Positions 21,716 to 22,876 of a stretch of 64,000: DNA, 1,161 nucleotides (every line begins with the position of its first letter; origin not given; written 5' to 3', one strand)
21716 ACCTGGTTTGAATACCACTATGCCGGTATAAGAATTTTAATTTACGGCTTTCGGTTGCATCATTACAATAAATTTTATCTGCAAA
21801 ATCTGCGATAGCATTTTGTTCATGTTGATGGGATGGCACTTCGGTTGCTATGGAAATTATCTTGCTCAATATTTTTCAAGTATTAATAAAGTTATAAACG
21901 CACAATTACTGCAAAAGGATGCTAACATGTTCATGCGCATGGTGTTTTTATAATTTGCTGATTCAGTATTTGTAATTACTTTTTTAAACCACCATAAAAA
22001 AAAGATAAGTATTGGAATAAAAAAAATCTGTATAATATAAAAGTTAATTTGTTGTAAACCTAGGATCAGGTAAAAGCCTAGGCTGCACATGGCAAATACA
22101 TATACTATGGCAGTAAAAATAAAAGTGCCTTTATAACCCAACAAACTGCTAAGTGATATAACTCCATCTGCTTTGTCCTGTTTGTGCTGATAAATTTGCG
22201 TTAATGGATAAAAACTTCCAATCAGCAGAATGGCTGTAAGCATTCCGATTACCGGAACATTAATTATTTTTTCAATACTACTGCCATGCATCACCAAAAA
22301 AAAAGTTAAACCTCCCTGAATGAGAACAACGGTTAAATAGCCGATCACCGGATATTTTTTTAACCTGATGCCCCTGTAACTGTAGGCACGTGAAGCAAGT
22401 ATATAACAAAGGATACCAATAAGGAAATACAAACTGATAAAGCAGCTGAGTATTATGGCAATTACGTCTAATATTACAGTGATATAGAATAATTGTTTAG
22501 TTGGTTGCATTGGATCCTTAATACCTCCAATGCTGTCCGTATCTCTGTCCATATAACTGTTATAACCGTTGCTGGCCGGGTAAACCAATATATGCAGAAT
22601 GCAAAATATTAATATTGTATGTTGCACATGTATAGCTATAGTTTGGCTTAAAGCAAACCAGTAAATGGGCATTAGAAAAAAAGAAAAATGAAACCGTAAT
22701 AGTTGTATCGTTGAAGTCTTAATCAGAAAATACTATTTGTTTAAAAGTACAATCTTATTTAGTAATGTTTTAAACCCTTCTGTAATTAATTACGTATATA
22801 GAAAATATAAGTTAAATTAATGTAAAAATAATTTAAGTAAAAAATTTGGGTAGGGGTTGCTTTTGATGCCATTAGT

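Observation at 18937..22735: Translationally coupled operon of UbiA prenyltransferase, type III PKS, methyltransferase and flavoprotein oxidoreductase, predicting a prenylated phenolic lipid or quinone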

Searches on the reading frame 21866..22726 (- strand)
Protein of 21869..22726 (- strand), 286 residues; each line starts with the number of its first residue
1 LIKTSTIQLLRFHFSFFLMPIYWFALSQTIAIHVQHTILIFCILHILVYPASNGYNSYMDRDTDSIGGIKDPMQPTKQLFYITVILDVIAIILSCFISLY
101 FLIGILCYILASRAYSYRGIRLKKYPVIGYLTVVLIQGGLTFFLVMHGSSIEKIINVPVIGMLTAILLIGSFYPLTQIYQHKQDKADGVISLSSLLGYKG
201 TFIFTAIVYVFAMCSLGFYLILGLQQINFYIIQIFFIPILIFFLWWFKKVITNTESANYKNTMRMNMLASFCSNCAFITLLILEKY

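Call 3: search_protein_families(library=pfam, proteins=[window:21866-22672:-], max_evalue=0.01)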
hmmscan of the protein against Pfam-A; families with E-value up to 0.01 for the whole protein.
window:21866-22672:- (268 aa): 1 family
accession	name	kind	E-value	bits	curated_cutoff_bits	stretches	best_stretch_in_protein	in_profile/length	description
PF01040.23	UbiA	-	5.4e-18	65.6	34.2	1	4-248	6-248/250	UbiA prenyltransferase family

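Call 4: search_protein_families(library=ncbifam, proteins=[window:21866-22672:-], max_evalue=0.01)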
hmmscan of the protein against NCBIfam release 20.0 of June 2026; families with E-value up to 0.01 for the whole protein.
window:21866-22672:- (268 aa): 7 families
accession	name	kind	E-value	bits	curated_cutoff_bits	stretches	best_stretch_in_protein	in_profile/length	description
NF009523.0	PRK12884.1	equivalog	4.5e-09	35.9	269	1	10-253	27-270/279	prenyltransferase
TIGR01476.1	chlor_syn_BchG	subfamily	5.5e-08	32.6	212.3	1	30-245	50-267/283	(bacterio)chlorophyll synthase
NF009516.0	PRK12875.1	equivalog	1.2e-05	24.6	205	1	35-200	71-237/292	prenyltransferase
NF009608.0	PRK13105.1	equivalog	1.5e-05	24.3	217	1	64-260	95-286/291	prenyltransferase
NF005742.0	PRK07566.1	equivalog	0.00011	21.5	313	1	29-234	77-286/315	chlorophyll synthase ChlG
NF009525.0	PRK12887.1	equivalog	0.00013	21.4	226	1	59-233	99-277/310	homogentisate phytyltransferase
NF004753.0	PRK06080.1-5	equivalog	0.0027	17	555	1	4-263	40-299/312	1,4-dihydroxy-2-naphthoate polyprenyltransferase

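Call 19: search_solved_structures(query=window:21866-22672:-, max_evalue=1, show_alignments=2)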
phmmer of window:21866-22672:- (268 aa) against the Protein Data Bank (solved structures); distinct sequences matched with E-value up to 1: 1.
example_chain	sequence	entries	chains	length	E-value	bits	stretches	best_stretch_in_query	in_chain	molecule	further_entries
3chx_B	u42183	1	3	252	0.74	12.5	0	137-230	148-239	PmoA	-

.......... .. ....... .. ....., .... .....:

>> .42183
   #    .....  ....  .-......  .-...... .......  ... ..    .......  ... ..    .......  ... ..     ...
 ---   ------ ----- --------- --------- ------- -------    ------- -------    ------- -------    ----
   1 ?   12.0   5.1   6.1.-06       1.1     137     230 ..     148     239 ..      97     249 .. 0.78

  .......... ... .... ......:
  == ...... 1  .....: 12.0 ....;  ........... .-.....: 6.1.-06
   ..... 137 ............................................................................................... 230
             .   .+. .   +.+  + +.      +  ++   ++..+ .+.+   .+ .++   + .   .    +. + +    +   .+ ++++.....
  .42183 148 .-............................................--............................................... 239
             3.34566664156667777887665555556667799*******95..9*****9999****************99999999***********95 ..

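Call 32: search_protein_representatives(protein=window:21866-22672:-)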
Query: 268 residues. Proteins with E-value up to 0.001 (for the whole library): 681; up to 1e-10: 458; up to 1e-30: 205. The best 150 are listed.
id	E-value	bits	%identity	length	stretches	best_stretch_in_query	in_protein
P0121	9.0e-92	323.7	55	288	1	1-266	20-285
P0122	1.4e-74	267.4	52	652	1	1-266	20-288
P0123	9.1e-67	241.7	47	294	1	1-267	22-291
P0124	1.6e-64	234.4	56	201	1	68-267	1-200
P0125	3.2e-64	233.4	43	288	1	1-264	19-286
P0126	1.5e-63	231.2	45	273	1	1-266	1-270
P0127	3.2e-63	230.1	50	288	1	24-264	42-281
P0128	7.2e-63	229.0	45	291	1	4-265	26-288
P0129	9.9e-63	228.5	44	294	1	1-268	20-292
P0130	1.6e-62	227.9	49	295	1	1-265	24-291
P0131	2.1e-62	227.4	71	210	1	1-165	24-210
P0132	6.5e-62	225.8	44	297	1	1-267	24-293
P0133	6.6e-62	225.8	48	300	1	1-265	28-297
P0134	2.5e-61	223.9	42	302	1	1-265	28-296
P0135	1.9e-60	221.0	46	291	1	21-267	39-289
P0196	8.1e-47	176.3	36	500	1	2-263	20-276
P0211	2.9e-45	171.2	38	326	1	2-266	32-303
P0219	1.9e-44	168.6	36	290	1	2-259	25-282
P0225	1.6e-43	165.5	36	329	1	2-254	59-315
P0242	3.5e-41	157.9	36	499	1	2-259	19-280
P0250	1.5e-39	152.5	36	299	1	14-266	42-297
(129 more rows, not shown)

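Call 35: search_protein_families(library=pfam, proteins=[P0122, P0196, P0242, P0211, P0225], max_evalue=0.001)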
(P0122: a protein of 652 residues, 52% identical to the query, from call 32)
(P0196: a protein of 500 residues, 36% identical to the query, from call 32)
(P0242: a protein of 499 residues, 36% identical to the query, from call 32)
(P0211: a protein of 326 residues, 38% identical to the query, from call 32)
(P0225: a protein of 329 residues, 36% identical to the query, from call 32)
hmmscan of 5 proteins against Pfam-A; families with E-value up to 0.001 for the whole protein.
P0122 (652 aa): 6 families
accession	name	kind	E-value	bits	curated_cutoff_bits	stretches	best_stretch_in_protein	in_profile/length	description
PF00195.25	Chal_sti_synt_N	-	9.3e-34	117.3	27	1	294-504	15-225/225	Chalcone and stilbene synthases, N-terminal domain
PF02797.21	Chal_sti_synt_C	-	1.1e-22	81.1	27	1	522-648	10-146/151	Chalcone and stilbene synthases, C-terminal domain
PF01040.23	UbiA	-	1.6e-19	70.7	34.2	1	19-271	2-249/250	UbiA prenyltransferase family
PF08392.18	FAE1_CUT1_RppA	-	4.5e-11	43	27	1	401-505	104-208/290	FAE1/Type III polyketide synthase-like protein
PF08541.16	ACP_syn_III_C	-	5.2e-09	36.6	26.6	1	559-647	2-86/90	3-Oxoacyl-[acyl-carrier-protein (ACP)] synthase III C terminal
PF08545.16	ACP_syn_III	-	1.1e-07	32.1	24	1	441-503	6-64/80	3-Oxoacyl-[acyl-carrier-protein (ACP)] synthase III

P0196 (500 aa): 1 family
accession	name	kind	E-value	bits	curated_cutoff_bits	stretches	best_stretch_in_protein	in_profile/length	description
PF01040.23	UbiA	-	9.8e-17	61.5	34.2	1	18-253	2-239/250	UbiA prenyltransferase family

P0242 (499 aa): 1 family
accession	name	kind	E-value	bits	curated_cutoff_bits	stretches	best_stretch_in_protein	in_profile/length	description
PF01040.23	UbiA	-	5.8e-18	65.5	34.2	1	21-270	3-249/250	UbiA prenyltransferase family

P0211 (326 aa): 1 family
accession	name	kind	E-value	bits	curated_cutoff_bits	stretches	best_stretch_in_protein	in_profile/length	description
PF01040.23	UbiA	-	1.3e-12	48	34.2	1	36-285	9-248/250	UbiA prenyltransferase family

P0225 (329 aa): 1 family
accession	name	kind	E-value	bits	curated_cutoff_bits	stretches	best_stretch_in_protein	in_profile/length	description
PF01040.23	UbiA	-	1.5e-21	77.2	34.2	1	57-309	1-248/250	UbiA prenyltransferase family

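Call 40: find_homologous_proteins(query=A2, max_evalue=1e-10)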
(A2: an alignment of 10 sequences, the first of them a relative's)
Query A2 (10 sequences) (288 aa, profile of the alignment): 2309 proteins with E <= 1e-10 among 8000 candidates; the best 120 are listed.
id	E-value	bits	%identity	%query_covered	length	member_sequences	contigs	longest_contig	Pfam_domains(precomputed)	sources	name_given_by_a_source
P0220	9.0e-120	417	100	100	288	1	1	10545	PF01040.24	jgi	jgi:4-hydroxybenzoate polyprenyltransferase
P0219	1.2e-119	417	46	94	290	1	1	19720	PF01040.24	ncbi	-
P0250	9.0e-117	408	52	96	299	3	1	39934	PF01040.24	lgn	-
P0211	5.5e-114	398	40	96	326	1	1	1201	PF01040.24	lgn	-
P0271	7.0e-112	392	47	97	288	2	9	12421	PF01040.24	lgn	-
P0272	1.8e-111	390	49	97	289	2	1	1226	PF01040.24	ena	-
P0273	4.0e-110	386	52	96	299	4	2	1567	PF01040.24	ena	-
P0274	6.0e-110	385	51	97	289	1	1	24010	PF01040.24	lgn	-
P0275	3.2e-108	380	46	97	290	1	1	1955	PF01040.24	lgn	-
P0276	1.8e-107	377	51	97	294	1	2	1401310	PF01040.24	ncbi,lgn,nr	ncbi:MAG: UbiA prenyltransferase family protein [Bacteroidia bacterium]|nr:UbiA prenyltransferase fa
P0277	2.7e-107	377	44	98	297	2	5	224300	PF01040.24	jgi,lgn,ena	-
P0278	3.8e-107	376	43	97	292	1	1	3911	PF01040.24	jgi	-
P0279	6.6e-107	375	45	97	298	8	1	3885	PF01040.24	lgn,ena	-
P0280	1.2e-106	374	43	98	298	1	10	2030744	PF01040.24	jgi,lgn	-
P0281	1.6e-106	374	48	97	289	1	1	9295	PF01040.24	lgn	-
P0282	1.6e-106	374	43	98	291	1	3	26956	PF01040.24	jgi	jgi:hypothetical protein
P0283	2.4e-106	373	45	98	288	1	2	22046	PF01040.24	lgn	-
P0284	3.7e-106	373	43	98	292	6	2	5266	PF01040.24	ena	-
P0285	6.9e-106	372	45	97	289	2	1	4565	PF01040.24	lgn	-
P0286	8.4e-106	372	47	99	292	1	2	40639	PF01040.24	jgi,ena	jgi:1,4-dihydroxy-2-naphthoate octaprenyltransferase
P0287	1.7e-105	371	50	96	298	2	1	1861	PF01040.24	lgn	-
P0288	1.7e-105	371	44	94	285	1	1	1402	PF01040.24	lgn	-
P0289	1.9e-105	370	43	98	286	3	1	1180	PF01040.24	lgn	-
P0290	3.0e-105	370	44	98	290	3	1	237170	PF01040.24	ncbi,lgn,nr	ncbi:UbiA family prenyltransferase [Microscilla marina]|nr:UbiA family prenyltransferase [Microscill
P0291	4.1e-105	369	45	98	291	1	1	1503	PF01040.24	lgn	-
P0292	4.8e-105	369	44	98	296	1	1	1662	PF01040.24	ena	-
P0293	5.3e-105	369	43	98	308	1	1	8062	PF01040.24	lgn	-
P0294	6.0e-105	369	44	98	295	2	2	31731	PF01040.24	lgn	-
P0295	6.4e-105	369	42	98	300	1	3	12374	PF01040.24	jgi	jgi:4-hydroxybenzoate polyprenyltransferase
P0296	6.6e-105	369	43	98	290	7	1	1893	PF01040.24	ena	-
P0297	7.5e-105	368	45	98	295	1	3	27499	PF01040.24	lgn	-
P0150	8.5e-105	368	43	97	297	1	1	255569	PF01040.24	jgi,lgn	jgi:1,4-dihydroxy-2-naphthoate octaprenyltransferase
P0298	1.0e-104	368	46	97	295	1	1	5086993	PF01040.24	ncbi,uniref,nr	ncbi:UbiA family prenyltransferase [Hymenobacter jejuensis]|uniref:Prenyltransferase n=1 Tax=Hymenob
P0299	1.0e-104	368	44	98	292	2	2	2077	PF01040.24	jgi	jgi:1,4-dihydroxy-2-naphthoate octaprenyltransferase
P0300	1.0e-104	368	43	98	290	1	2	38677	PF01040.24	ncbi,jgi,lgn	jgi:1,4-dihydroxy-2-naphthoate octaprenyltransferase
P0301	1.1e-104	368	44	98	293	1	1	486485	PF01040.24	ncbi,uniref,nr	ncbi:UbiA family prenyltransferase [Hymenobacter sp. BT175]|uniref:UbiA family prenyltransferase n=1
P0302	1.2e-104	368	45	97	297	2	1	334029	PF01040.24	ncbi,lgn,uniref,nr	ncbi:1,4-dihydroxy-2-naphthoate octaprenyltransferase [Catalinimonas alkaloidigena]|uniref:1,4-dihyd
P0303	1.4e-104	368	42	93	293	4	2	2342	PF01040.24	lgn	-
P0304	1.4e-104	368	40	98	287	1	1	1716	PF01040.24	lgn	-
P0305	1.6e-104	367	46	97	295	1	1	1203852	PF01040.24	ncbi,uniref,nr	ncbi:UbiA family prenyltransferase [Hymenobacter sp. BT491]|uniref:UbiA family prenyltransferase n=1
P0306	1.8e-104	367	43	98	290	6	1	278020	PF01040.24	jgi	jgi:4-hydroxybenzoate polyprenyltransferase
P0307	1.8e-104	367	45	97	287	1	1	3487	PF01040.24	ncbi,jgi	jgi:4-hydroxybenzoate polyprenyltransferase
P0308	2.0e-104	367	44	99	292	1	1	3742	PF01040.24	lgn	-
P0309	2.0e-104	367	41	98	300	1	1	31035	PF01040.24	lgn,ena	-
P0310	2.0e-104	367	42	98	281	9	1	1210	PF01040.24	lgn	-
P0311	2.8e-104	367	47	97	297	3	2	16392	PF01040.24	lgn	-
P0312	2.9e-104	367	43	100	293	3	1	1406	PF01040.24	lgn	-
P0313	3.4e-104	366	42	98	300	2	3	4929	PF01040.24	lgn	-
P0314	3.5e-104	366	44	98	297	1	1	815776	PF01040.24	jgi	jgi:1,4-dihydroxy-2-naphthoate octaprenyltransferase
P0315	3.6e-104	366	45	99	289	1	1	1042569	PF01040.24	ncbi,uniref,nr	ncbi:UbiA family prenyltransferase [Puia dinghuensis]|uniref:Prenyltransferase n=1 Tax=Puia dinghuen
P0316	3.7e-104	366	47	97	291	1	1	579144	PF01040.24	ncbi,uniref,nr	ncbi:UbiA family prenyltransferase [Hymenobacter guriensis]|uniref:UbiA prenyltransferase family pro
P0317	3.9e-104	366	44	98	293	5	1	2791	PF01040.24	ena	-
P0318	3.9e-104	366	41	98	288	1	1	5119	PF01040.24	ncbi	-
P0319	4.1e-104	366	45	98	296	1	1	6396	PF01040.24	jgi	-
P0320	4.1e-104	366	43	99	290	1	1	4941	PF01040.24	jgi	jgi:1,4-dihydroxy-2-naphthoate octaprenyltransferase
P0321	4.3e-104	366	42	98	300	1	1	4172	PF01040.24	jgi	jgi:1,4-dihydroxy-2-naphthoate octaprenyltransferase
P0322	4.7e-104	366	42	100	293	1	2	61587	PF01040.24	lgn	-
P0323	5.6e-104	366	45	98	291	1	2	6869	PF01040.24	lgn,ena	-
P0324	5.9e-104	366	46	97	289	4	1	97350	PF01040.24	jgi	jgi:1,4-dihydroxy-2-naphthoate octaprenyltransferase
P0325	6.0e-104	366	44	97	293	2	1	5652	PF01040.24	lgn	-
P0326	6.1e-104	366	45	99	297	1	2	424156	PF01040.24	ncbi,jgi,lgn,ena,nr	ncbi:MAG TPA: UbiA family prenyltransferase [Puia sp.]|nr:UbiA family prenyltransferase [Puia sp.]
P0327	6.2e-104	365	46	99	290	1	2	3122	PF01040.24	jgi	jgi:1,4-dihydroxy-2-naphthoate octaprenyltransferase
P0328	9.1e-104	365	41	100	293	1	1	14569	PF01040.24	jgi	jgi:UbiA prenyltransferase family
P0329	9.2e-104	365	44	99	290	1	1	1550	PF01040.24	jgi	jgi:1,4-dihydroxy-2-naphthoate octaprenyltransferase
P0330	9.2e-104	365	44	98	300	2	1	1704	PF01040.24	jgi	jgi:4-hydroxybenzoate polyprenyltransferase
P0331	9.6e-104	365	46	97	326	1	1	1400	PF01040.24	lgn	-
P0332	1.0e-103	365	45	98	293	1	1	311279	PF01040.24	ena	-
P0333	1.0e-103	365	44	97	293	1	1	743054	PF01040.24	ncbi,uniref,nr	ncbi:UbiA family prenyltransferase [Hymenobacter crusticola]|uniref:Prenyltransferase n=1 Tax=Hymeno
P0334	1.1e-103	365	41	98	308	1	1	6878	PF01040.24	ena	-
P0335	1.1e-103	365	43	98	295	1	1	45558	PF01040.24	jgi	jgi:1,4-dihydroxy-2-naphthoate octaprenyltransferase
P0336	1.1e-103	365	44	97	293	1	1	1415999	PF01040.24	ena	-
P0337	1.1e-103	365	44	99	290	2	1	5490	PF01040.24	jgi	jgi:1,4-dihydroxy-2-naphthoate polyprenyltransferase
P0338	1.2e-103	365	40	98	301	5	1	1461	PF01040.24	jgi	-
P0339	1.3e-103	364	45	99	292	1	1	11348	PF01040.24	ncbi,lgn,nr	ncbi:MAG TPA: UbiA family prenyltransferase [Puia sp.]|nr:UbiA family prenyltransferase [Puia sp.]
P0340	1.4e-103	364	42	98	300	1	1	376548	PF01040.24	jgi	jgi:hypothetical protein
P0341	1.4e-103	364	45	93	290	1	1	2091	PF01040.24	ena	-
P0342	1.4e-103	364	42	98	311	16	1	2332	PF01040.24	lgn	-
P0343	1.5e-103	364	44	98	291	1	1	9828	PF01040.24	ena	-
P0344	1.5e-103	364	48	99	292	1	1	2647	PF01040.24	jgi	jgi:1,4-dihydroxy-2-naphthoate octaprenyltransferase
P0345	1.6e-103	364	43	98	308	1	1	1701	PF01040.24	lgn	-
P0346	1.7e-103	364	46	99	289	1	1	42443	PF01040.24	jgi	jgi:1,4-dihydroxy-2-naphthoate octaprenyltransferase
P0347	1.7e-103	364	43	96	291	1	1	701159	PF01040.24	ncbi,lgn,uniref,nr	ncbi:UbiA family prenyltransferase [Solitalea koreensis]|uniref:1,4-dihydroxy-2-naphthoate octapreny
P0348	2.0e-103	364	46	99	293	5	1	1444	PF01040.24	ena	-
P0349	2.0e-103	364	41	98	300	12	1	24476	PF01040.24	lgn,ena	-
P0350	2.1e-103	364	42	98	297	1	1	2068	PF01040.24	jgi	jgi:1,4-dihydroxy-2-naphthoate octaprenyltransferase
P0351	2.1e-103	364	43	97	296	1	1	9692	PF01040.24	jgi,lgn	-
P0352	2.3e-103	364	42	97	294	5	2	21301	PF01040.24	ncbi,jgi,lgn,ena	-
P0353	2.5e-103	364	44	98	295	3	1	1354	PF01040.24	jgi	jgi:1,4-dihydroxy-2-naphthoate octaprenyltransferase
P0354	2.5e-103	364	46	98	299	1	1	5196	PF01040.24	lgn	-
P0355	2.6e-103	363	44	98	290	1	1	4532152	PF01040.24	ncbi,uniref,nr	ncbi:UbiA family prenyltransferase [Hymenobacter canadensis]|uniref:UbiA family prenyltransferase n=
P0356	2.6e-103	363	43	99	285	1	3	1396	PF01040.24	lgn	-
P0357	2.8e-103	363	43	98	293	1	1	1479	PF01040.24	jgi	jgi:4-hydroxybenzoate polyprenyltransferase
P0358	2.9e-103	363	46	98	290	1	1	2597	PF01040.24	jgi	jgi:4-hydroxybenzoate polyprenyltransferase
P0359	3.0e-103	363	45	98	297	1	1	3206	PF01040.24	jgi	jgi:1,4-dihydroxy-2-naphthoate polyprenyltransferase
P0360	3.1e-103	363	44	98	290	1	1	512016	PF01040.24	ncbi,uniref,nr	ncbi:UbiA family prenyltransferase [Hymenobacter sp. NST-14]|uniref:UbiA family prenyltransferase n=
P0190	3.1e-103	363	48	96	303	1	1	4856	PF01040.24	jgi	jgi:4-hydroxybenzoate polyprenyltransferase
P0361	3.2e-103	363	44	97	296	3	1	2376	PF01040.24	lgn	-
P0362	3.2e-103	363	41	100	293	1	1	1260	PF01040.24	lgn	-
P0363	3.4e-103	363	45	96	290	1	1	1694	PF01040.24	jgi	jgi:1,4-dihydroxy-2-naphthoate octaprenyltransferase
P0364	3.4e-103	363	47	99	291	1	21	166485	PF01040.24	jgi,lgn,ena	jgi:1,4-dihydroxy-2-naphthoate octaprenyltransferase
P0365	3.6e-103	363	46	98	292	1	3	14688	PF01040.24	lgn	-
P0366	3.6e-103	363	47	99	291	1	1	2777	PF01040.24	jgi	jgi:1,4-dihydroxy-2-naphthoate polyprenyltransferase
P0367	3.9e-103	363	46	99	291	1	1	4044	PF01040.24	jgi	jgi:1,4-dihydroxy-2-naphthoate polyprenyltransferase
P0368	3.9e-103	363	52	98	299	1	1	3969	PF01040.24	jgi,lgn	jgi:1,4-dihydroxy-2-naphthoate octaprenyltransferase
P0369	4.0e-103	363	54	96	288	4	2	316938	PF01040.24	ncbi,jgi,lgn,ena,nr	ncbi:MAG TPA: ubiquinone biosynthesis protein UbiA [Treponema sp.]|nr:MAG: hypothetical protein A200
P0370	4.3e-103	363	44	98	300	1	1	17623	PF01040.24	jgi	jgi:4-hydroxybenzoate polyprenyltransferase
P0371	4.5e-103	363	44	99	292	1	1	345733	PF01040.24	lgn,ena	-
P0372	4.5e-103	363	44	98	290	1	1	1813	PF01040.24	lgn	-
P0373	4.8e-103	363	44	96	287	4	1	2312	PF01040.24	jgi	jgi:1,4-dihydroxy-2-naphthoate octaprenyltransferase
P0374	4.9e-103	363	41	94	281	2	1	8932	PF01040.24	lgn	-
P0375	5.3e-103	362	45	97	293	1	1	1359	PF01040.24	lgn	-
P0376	5.4e-103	362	40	98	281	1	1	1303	PF01040.24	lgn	-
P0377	5.4e-103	362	46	98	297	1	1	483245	PF01040.24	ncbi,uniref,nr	ncbi:UbiA family prenyltransferase [Hymenobacter sp. 15J16-1T3B]|uniref:UbiA family prenyltransferas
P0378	5.5e-103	362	45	99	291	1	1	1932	PF01040.24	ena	-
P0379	5.6e-103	362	45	98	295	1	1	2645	PF01040.24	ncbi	-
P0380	5.6e-103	362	45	98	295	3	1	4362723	PF01040.24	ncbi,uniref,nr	ncbi:UbiA family prenyltransferase [Hymenobacter latericus]|uniref:UbiA family prenyltransferase n=1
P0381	5.6e-103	362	46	100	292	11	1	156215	PF01040.24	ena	-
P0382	5.6e-103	362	41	98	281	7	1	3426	PF01040.24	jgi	jgi:4-hydroxybenzoate polyprenyltransferase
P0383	5.6e-103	362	42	98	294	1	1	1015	PF01040.24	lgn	-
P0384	5.9e-103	362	46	99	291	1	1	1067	PF01040.24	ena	-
